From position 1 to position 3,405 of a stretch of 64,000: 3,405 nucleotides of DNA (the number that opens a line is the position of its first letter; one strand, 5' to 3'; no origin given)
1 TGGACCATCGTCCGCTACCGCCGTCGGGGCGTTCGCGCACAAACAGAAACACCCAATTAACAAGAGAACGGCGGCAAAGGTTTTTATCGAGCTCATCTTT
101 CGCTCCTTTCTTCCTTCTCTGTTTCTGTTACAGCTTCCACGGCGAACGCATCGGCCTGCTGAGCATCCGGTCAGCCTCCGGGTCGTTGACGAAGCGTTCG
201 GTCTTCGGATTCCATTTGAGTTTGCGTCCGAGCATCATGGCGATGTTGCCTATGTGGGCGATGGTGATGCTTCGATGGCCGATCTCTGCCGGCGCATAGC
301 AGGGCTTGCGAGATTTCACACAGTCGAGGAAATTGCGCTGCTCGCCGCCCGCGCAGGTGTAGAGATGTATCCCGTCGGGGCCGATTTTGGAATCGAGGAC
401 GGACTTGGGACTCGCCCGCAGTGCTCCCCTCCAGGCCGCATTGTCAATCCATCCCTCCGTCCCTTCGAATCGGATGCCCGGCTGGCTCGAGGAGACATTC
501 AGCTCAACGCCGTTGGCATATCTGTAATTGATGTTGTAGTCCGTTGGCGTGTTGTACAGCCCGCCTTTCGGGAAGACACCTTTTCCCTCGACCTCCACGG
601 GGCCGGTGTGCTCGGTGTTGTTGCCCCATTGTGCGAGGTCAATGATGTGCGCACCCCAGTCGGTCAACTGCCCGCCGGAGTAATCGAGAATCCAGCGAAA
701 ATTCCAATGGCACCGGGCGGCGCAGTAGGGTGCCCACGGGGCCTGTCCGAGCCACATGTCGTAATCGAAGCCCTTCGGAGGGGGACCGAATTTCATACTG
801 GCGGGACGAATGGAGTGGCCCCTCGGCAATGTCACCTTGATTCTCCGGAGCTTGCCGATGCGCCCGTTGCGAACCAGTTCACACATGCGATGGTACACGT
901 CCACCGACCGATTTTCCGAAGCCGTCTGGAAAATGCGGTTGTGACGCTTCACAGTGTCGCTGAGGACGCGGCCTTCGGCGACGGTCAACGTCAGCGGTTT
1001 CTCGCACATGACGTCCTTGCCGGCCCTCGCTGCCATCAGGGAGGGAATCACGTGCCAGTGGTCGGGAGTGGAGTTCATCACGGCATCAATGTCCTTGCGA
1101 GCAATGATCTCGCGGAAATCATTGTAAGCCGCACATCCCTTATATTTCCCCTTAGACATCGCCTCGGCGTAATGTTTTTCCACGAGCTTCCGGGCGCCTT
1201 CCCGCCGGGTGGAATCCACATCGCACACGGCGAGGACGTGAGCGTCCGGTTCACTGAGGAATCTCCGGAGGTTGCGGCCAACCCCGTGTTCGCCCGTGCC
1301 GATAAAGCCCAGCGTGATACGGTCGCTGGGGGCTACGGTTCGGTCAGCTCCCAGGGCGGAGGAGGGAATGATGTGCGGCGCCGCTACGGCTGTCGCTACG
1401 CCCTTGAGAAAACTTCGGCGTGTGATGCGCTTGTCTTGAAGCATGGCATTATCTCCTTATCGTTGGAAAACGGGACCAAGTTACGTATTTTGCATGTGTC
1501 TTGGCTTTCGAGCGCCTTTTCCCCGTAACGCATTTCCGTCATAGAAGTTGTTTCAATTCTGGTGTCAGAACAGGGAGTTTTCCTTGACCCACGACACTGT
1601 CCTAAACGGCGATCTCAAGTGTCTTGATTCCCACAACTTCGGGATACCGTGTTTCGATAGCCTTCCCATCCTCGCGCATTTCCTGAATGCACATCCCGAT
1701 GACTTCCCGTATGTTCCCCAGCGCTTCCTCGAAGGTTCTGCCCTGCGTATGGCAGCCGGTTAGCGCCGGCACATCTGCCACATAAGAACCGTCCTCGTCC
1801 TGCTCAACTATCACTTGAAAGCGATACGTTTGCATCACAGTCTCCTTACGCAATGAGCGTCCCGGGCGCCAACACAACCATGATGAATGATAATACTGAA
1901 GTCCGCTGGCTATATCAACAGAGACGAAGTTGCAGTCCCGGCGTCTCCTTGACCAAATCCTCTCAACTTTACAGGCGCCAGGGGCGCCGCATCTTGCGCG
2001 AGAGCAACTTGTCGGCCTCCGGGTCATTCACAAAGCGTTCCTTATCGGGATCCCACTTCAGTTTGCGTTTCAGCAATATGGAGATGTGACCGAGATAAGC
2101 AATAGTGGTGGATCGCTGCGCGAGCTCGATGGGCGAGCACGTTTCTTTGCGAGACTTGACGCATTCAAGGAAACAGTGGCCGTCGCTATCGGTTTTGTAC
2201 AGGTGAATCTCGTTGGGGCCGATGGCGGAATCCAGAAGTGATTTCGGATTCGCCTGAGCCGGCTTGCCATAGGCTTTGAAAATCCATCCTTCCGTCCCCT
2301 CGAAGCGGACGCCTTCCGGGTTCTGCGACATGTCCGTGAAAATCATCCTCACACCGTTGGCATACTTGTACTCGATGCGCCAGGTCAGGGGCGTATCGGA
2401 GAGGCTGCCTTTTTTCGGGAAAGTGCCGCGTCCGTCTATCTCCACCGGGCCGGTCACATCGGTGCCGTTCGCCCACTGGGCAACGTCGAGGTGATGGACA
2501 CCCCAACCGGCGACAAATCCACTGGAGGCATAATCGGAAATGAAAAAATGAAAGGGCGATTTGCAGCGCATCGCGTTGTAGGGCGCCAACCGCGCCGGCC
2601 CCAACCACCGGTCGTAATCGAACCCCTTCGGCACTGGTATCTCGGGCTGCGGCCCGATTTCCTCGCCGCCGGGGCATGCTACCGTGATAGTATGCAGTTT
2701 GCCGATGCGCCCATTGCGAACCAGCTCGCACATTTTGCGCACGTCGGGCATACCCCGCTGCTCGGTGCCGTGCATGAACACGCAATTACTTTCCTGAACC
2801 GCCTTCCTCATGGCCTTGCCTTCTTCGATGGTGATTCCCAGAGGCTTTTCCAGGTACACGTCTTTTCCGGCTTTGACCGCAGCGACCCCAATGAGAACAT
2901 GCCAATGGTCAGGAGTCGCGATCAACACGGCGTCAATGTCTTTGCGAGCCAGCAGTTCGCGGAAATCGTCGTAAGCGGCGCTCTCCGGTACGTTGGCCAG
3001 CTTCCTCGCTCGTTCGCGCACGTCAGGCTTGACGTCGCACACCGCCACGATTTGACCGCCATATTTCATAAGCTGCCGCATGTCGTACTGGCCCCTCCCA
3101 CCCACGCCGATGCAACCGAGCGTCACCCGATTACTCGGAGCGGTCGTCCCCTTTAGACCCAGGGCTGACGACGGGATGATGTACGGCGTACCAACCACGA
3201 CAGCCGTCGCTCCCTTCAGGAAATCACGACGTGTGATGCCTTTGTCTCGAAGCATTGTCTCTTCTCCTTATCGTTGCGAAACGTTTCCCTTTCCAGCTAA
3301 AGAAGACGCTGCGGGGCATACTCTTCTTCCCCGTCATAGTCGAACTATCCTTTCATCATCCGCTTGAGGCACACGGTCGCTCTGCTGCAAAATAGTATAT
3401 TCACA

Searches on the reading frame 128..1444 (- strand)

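Call 55: search_protein_families(library=pfam, proteins=[window:128-1444:-], max_evalue=0.00001)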
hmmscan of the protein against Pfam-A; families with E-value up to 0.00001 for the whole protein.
window:128-1444:- (438 aa): 3 families
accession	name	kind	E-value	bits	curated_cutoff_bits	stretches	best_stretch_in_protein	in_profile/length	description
PF19051.5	GFO_IDH_MocA_C2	-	2.3e-32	112.9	23.3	1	222-437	48-253/254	Oxidoreductase family, C-terminal alpha/beta domain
PF01408.29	GFO_IDH_MocA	-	8e-15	56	24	1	45-174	3-118/120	Oxidoreductase family, NAD-binding Rossmann fold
PF22725.1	GFO_IDH_MocA_C3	-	6.6e-08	33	27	0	245-321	33-104/124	GFO/IDH/MocA C-terminal domain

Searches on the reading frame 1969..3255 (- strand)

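Call 55: search_protein_families(library=pfam, proteins=[window:1969-3255:-], max_evalue=0.00001)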
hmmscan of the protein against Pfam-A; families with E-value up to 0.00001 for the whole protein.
window:1969-3255:- (428 aa): 2 families
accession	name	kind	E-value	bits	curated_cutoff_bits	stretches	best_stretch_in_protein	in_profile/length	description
PF19051.5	GFO_IDH_MocA_C2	-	6.5e-32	111.5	23.3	1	205-427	45-253/254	Oxidoreductase family, C-terminal alpha/beta domain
PF01408.29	GFO_IDH_MocA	-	7.3e-20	72.3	24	1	46-163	3-119/120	Oxidoreductase family, NAD-binding Rossmann fold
